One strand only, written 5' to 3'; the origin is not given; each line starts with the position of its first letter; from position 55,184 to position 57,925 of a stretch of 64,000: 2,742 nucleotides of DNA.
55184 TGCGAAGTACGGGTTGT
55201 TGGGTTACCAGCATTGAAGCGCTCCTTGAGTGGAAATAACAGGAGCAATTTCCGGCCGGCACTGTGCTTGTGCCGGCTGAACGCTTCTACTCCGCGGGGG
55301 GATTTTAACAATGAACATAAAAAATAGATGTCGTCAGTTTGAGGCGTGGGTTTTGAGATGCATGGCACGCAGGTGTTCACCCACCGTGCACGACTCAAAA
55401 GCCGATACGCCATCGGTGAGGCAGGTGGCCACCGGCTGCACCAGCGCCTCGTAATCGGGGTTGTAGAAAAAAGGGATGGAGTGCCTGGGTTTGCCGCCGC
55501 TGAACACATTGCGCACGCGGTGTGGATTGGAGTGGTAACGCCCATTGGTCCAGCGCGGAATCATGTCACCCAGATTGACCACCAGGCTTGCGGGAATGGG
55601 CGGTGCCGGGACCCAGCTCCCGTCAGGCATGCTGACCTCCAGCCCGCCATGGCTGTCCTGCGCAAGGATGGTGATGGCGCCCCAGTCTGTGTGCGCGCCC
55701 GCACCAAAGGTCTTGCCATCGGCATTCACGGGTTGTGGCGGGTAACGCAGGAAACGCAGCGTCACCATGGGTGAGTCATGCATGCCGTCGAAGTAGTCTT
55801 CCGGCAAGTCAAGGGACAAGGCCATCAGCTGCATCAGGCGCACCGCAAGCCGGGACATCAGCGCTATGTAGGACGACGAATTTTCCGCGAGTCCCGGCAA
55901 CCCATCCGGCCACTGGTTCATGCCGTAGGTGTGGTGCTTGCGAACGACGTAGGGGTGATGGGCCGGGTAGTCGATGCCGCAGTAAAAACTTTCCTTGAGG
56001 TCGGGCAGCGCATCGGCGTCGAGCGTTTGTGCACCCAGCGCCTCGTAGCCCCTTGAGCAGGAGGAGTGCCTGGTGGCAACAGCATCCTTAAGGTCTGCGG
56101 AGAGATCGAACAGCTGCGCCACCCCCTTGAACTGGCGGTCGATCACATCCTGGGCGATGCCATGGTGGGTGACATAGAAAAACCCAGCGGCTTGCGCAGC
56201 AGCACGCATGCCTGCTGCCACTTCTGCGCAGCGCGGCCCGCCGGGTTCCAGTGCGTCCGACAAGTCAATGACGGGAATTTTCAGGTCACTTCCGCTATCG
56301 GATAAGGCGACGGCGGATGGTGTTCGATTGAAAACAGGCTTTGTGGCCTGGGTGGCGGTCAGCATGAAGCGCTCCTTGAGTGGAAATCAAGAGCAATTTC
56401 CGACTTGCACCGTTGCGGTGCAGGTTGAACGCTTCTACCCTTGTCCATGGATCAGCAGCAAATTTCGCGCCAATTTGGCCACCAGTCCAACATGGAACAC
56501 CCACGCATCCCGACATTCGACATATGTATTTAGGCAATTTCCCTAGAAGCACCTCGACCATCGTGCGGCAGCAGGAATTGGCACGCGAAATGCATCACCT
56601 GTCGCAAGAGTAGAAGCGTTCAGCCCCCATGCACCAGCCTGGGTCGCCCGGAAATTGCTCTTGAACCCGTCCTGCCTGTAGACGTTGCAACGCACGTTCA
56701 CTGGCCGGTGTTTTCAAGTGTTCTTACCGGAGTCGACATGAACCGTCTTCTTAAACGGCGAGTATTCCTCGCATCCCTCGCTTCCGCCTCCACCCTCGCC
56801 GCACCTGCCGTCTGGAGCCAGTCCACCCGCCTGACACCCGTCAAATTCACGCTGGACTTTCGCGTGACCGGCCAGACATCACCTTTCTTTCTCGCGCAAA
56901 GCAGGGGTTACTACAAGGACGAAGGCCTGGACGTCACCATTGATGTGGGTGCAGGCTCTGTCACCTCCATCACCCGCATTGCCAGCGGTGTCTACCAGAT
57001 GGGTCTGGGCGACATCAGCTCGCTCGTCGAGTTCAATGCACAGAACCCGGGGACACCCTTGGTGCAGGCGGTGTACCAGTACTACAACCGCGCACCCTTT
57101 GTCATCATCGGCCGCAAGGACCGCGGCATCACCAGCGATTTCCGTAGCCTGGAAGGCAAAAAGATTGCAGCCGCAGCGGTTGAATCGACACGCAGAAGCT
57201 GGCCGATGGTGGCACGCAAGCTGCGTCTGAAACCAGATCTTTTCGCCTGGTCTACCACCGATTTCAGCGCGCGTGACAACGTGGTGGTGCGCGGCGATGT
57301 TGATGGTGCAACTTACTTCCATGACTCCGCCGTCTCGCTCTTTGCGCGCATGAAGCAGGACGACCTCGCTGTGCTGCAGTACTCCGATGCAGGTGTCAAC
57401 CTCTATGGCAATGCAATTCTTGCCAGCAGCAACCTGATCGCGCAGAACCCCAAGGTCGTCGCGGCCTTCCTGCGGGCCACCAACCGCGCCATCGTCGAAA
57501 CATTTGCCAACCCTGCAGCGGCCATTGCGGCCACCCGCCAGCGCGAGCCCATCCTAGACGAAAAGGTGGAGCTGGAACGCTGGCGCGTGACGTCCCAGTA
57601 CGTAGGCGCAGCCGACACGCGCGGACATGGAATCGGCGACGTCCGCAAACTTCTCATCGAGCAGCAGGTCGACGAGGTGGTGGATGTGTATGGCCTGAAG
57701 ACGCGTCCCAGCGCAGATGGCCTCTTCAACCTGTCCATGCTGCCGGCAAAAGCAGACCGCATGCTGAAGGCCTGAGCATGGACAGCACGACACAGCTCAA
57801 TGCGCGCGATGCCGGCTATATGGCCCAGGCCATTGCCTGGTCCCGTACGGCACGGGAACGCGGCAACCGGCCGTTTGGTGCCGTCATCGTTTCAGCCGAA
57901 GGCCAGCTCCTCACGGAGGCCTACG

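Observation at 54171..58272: Riboswitch-gated Rieske oxygenase + 2OG-Fe(II) oxygenase + orphan NMT1 binding protein + CDA-fold deaminase: candidate uncharacterised purine oxidation/modification module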

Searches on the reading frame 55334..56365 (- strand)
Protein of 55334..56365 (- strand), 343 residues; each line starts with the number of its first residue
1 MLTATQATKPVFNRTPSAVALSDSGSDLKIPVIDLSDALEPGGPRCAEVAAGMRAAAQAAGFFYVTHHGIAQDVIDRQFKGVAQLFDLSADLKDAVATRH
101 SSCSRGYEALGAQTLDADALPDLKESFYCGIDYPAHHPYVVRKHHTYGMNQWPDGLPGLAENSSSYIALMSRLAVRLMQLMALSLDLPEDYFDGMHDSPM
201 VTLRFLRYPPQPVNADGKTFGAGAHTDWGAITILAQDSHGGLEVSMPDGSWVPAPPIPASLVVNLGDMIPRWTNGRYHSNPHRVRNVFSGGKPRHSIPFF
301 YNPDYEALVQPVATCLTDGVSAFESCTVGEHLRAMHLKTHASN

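Call 3: search_protein_families(library=pfam, proteins=[window:55334-56365:-])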
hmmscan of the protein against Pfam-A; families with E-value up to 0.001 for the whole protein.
window:55334-56365:- (343 aa): 2 families
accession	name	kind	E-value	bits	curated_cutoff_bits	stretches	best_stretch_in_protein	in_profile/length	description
PF14226.12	DIOX_N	-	5.9e-26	91.9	27.3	1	30-154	1-116/117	non-haem dioxygenase in morphine synthesis N-terminal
PF03171.26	2OG-FeII_Oxy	-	6.3e-25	87.9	23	1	204-303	8-101/101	2OG-Fe(II) oxygenase superfamily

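Call 4: search_protein_families(library=ncbifam, proteins=[window:55334-56365:-])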
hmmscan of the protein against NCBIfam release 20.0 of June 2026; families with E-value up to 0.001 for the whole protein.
window:55334-56365:- (343 aa): 0 families

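Call 13: search_solved_structures(query=window:55334-56365:-, max_evalue=0.001)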
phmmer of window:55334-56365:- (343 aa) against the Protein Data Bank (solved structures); distinct sequences matched with E-value up to 0.001: 71 (the best 60 are shown).
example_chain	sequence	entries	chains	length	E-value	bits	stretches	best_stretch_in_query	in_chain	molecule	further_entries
9ovh_A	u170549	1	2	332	1.6e-60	208.3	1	29-313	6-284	2-oxoglutarate-dependent ethylene/succinate-forming enzyme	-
6jyv_A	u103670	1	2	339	5.5e-53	183.5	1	27-313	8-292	Probable iron/ascorbate oxidoreductase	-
9l50_A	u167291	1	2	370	5.4e-42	147.4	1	29-335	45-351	ring expansion oxygenase SpoC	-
9l51_A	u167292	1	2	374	5.6e-42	147.3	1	29-335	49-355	ring expansion oxygenase SpoC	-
6xjj_A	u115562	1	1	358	2.4e-41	145.3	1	26-334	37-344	2-oxoglutarate-dependent dioxygenase tropC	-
9l52_A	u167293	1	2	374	3.5e-41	144.7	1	29-335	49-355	ring expansion oxygenase SpoC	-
9ig3_A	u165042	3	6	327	4.9e-38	134.4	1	25-307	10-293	2-oxoglutarate-dependent dioxygenase traH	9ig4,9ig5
5c3p_A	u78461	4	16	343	2.2e-35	125.7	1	27-332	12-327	Thymine dioxygenase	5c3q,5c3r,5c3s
5c3o_A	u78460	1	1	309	3.7e-34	121.6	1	27-308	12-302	Thymine dioxygenase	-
3oox_A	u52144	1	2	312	1.4e-32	116.4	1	53-318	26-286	putative 2OG-Fe(II) oxygenase family protein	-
6lsv_A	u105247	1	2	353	6.5e-28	101.1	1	21-315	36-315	Probable 2-oxoglutarate-dependent dioxygenase At5g05600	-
9vgi_A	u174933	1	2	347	3e-26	95.6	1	26-334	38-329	O-demethylase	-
4xae_A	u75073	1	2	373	1.1e-25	93.7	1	26-322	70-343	Feruloyl CoA ortho-hydroxylase 1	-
5o7y_A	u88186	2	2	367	8.7e-25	90.8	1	29-325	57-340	Thebaine 6-O-demethylase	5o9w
9rsy_A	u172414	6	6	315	8.9e-24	87.5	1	165-323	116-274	aminocyclopropanecarboxylate oxidase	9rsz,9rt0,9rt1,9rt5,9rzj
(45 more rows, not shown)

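Call 40: find_homologous_proteins(query=window:55334-56365:-, max_evalue=1e-20)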
Query window:55334-56365:- (343 aa): 4428 proteins with E <= 1e-20 among 8000 candidates; the best 120 are listed.
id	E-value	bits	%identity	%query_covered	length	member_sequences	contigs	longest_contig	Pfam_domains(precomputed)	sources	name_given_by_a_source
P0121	3.0e-202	689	86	100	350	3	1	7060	PF14226.13,PF03171.27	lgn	-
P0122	9.4e-164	563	78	92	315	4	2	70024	PF14226.13,PF03171.27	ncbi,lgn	ncbi:MAG: 2-oxoglutarate and iron-dependent oxygenase domain-containing protein [Pseudomonadota bact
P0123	1.0e-163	563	77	92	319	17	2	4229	PF14226.13,PF03171.27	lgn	-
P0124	2.3e-163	561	78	92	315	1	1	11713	PF14226.13,PF03171.27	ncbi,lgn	ncbi:MAG: 2-oxoglutarate and iron-dependent oxygenase domain-containing protein [Pseudomonadota bact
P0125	4.6e-142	491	67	92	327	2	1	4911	PF14226.13,PF03171.27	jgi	-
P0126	5.1e-138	478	67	91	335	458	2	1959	PF14226.13,PF03171.27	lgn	-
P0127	3.3e-137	475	66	92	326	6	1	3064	PF14226.13,PF03171.27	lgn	-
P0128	1.1e-136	474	66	92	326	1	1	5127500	PF14226.13,PF03171.27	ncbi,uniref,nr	ncbi:isopenicillin N synthase family dioxygenase [Xylophilus sp. GOD-11R]|uniref:isopenicillin N syn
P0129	6.1e-136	471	65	92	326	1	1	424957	PF14226.13,PF03171.27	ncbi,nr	ncbi:isopenicillin N synthase family oxygenase [Xylophilus sp. Kf1]|nr:isopenicillin N synthase fami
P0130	7.2e-136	471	64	91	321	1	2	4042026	PF14226.13,PF03171.27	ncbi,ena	-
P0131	1.1e-135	470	66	92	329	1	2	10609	PF14226.13,PF03171.27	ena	-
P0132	1.6e-135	470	66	91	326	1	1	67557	PF14226.13,PF03171.27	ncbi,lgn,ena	-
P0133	4.4e-135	468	66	91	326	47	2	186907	PF14226.13,PF03171.27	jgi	jgi:isopenicillin N synthase-like dioxygenase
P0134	1.1e-134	467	66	91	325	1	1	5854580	PF14226.13,PF03171.27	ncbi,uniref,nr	ncbi:isopenicillin N synthase family oxygenase [Xylophilus rhododendri]|uniref:2-oxoglutarate-depend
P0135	1.2e-133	464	66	91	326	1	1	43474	PF14226.13,PF03171.27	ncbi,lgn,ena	-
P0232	8.6e-122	425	61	91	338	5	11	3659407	PF14226.13,PF03171.27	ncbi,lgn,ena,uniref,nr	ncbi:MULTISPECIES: isopenicillin N synthase family dioxygenase [Cupriavidus]|uniref:isopenicillin N 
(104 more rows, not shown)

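Call 41: find_encoding_contigs(protein=P0122, flank=8000, max_places=2)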
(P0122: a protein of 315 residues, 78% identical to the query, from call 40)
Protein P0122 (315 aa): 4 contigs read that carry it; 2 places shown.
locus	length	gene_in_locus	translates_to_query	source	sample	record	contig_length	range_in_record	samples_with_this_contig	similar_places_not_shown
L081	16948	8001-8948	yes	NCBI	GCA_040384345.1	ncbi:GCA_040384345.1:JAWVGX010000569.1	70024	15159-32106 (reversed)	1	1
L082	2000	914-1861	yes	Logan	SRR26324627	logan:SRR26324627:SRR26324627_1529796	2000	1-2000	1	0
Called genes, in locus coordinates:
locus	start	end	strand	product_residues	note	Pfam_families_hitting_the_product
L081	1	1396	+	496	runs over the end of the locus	PF02653:BPD_transp_2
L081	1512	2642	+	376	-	PF02653:BPD_transp_2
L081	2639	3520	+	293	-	PF13304:AAA_21 (faint), PF02463:SMC_N (weak), PF13476:AAA_23 (faint), PF00005:ABC_tran, PF12399:BCA_ABC_TP_C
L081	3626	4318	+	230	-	PF00005:ABC_tran, PF13304:AAA_21 (faint)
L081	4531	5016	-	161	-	-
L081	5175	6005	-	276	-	PF01774:UreD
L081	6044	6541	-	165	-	PF00383:dCMP_cyt_deam_1, PF14437:MafB19-deam, PF14439:Bd3614-deam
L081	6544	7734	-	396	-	PF09084:NMT1, PF12974:Phosphonate-bd (weak)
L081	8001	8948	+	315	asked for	PF14226:DIOX_N, PF03171:2OG-FeII_Oxy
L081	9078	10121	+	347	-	PF00355:Rieske, PF19298:KshA_C (faint), PF19112:VanA_C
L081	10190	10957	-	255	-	PF00528:BPD_transp_1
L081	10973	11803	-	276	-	PF00005:ABC_tran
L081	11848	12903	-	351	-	PF09084:NMT1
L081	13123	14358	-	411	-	PF01546:Peptidase_M20, PF07687:M20_dimer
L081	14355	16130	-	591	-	PF09349:OHCU_decarbox, PF04389:Peptidase_M28 (weak), PF01546:Peptidase_M20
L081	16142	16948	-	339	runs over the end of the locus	PF01522:Polysacc_deac_1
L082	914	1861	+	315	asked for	PF14226:DIOX_N, PF03171:2OG-FeII_Oxy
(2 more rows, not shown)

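Call 42: find_encoding_contigs(protein=P0232, flank=8000, max_places=2)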
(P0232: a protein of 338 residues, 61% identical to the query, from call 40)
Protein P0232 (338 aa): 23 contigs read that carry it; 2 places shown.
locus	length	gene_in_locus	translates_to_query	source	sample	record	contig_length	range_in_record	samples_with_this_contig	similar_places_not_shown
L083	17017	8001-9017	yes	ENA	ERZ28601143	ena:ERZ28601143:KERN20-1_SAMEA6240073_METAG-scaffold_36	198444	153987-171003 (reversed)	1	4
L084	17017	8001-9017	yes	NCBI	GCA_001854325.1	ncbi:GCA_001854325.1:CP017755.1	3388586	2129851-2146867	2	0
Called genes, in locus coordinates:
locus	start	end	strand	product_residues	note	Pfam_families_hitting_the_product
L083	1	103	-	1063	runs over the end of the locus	PF00873:ACR_tran, PF03176:MMPL, PF02355:SecD_SecF_C, PF03176:MMPL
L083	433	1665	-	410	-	PF25919:BSH_CusB (faint), PF25917:BSH_RND, PF25973:BSH_CzcB (weak), PF25876:HH_MFP_RND, PF25944:Beta-barrel_RND, PF25954:Beta-barrel_RND_2, PF25967:RND-MFP_C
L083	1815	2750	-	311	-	PF20434:BD-FAE, PF07859:Abhydrolase_3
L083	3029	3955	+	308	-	PF00126:HTH_1, PF03466:LysR_substrate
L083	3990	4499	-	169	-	PF01042:Ribonuc_L-PSP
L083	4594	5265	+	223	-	PF12802:MarR_2 (weak), PF12840:HTH_20, PF13412:HTH_24 (faint)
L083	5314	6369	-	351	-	PF14226:DIOX_N, PF03171:2OG-FeII_Oxy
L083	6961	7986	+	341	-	PF09084:NMT1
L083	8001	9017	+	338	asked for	PF14226:DIOX_N, PF03171:2OG-FeII_Oxy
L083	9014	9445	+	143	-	PF00903:Glyoxalase (weak), PF18029:Glyoxalase_6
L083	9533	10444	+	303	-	PF00126:HTH_1, PF03466:LysR_substrate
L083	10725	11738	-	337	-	PF08240:ADH_N, PF00107:ADH_zinc_N, PF13602:ADH_zinc_N_2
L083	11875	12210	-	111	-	PF03334:PhaG_MnhG_YufB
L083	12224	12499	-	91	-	PF04066:MrpF_PhaF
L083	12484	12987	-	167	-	PF01899:MNHE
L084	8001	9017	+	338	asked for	PF14226:DIOX_N, PF03171:2OG-FeII_Oxy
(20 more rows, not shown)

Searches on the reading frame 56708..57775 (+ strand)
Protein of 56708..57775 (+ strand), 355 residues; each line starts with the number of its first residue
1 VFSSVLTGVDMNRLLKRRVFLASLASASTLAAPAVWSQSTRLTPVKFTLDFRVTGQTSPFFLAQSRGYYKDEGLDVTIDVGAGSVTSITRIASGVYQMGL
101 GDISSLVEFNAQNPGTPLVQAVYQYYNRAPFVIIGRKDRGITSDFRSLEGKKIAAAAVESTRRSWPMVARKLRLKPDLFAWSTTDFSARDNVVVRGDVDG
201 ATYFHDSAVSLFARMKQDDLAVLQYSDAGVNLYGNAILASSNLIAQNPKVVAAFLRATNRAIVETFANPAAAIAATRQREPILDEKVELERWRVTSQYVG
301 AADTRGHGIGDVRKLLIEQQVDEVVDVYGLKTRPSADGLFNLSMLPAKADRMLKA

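Call 3: search_protein_families(library=pfam, proteins=[window:56708-57775:+])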
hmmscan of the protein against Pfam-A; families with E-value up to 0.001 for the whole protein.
window:56708-57775:+ (355 aa): 2 families
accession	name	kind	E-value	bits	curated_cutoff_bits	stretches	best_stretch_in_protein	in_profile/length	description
PF09084.16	NMT1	-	1e-32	114.3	20.5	1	57-272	4-216/216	NMT1/THI5 like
PF12974.12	Phosphonate-bd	-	3.1e-07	30.4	27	1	73-259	28-217/242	ABC transporter, phosphonate, periplasmic substrate-binding protein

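Call 4: search_protein_families(library=ncbifam, proteins=[window:56708-57775:+])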
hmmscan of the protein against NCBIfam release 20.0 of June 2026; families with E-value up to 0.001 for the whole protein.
window:56708-57775:+ (355 aa): 4 families
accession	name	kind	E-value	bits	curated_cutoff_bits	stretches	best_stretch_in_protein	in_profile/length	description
TIGR01728.1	SsuA_fam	subfamily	5.6e-10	38.9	163.5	1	56-290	10-241/290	aliphatic sulfonate ABC transporter substrate-binding protein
NF040735.1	SBP_SaoX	equivalog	2.4e-06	26.9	300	1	62-269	20-222/330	ABC transporter substrate-binding subunit SaoX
TIGR01729.1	taurine_ABC_bnd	equivalog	0.00016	21.2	304.25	1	88-278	41-226/300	taurine ABC transporter substrate-binding protein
TIGR02122.1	TRAP_TAXI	subfamily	0.00017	20.6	84.35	1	15-203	1-196/320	TAXI family TRAP transporter solute-binding subunit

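Call 14: search_solved_structures(query=window:56738-57775:+, max_evalue=0.001)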
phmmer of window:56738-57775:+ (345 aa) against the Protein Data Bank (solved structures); distinct sequences matched with E-value up to 0.001: 7.
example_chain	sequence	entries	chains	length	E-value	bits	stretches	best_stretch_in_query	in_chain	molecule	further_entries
4h65_A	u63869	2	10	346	1.1e-11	47.6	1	35-280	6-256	Pyrimidine precursor biosynthesis enzyme THI5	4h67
4esw_A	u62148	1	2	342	3.1e-11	46.2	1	34-281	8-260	Pyrimidine biosynthesis enzyme THI13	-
4esx_A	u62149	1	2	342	3.4e-11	46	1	34-281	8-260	Pyrimidine biosynthesis enzyme THI13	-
4h6d_F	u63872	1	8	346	1.6e-10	43.8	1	35-263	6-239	Pyrimidine precursor biosynthesis enzyme THI5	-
4nmy_A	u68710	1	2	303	1.8e-09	40.3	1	35-288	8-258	ABC-type transport system, extracellular solute-binding protein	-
3qsl_A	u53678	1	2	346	3.6e-05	26.2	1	9-151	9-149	Putative exported protein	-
6g6o_A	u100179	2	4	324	0.00016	24.1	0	143-192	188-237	Ika8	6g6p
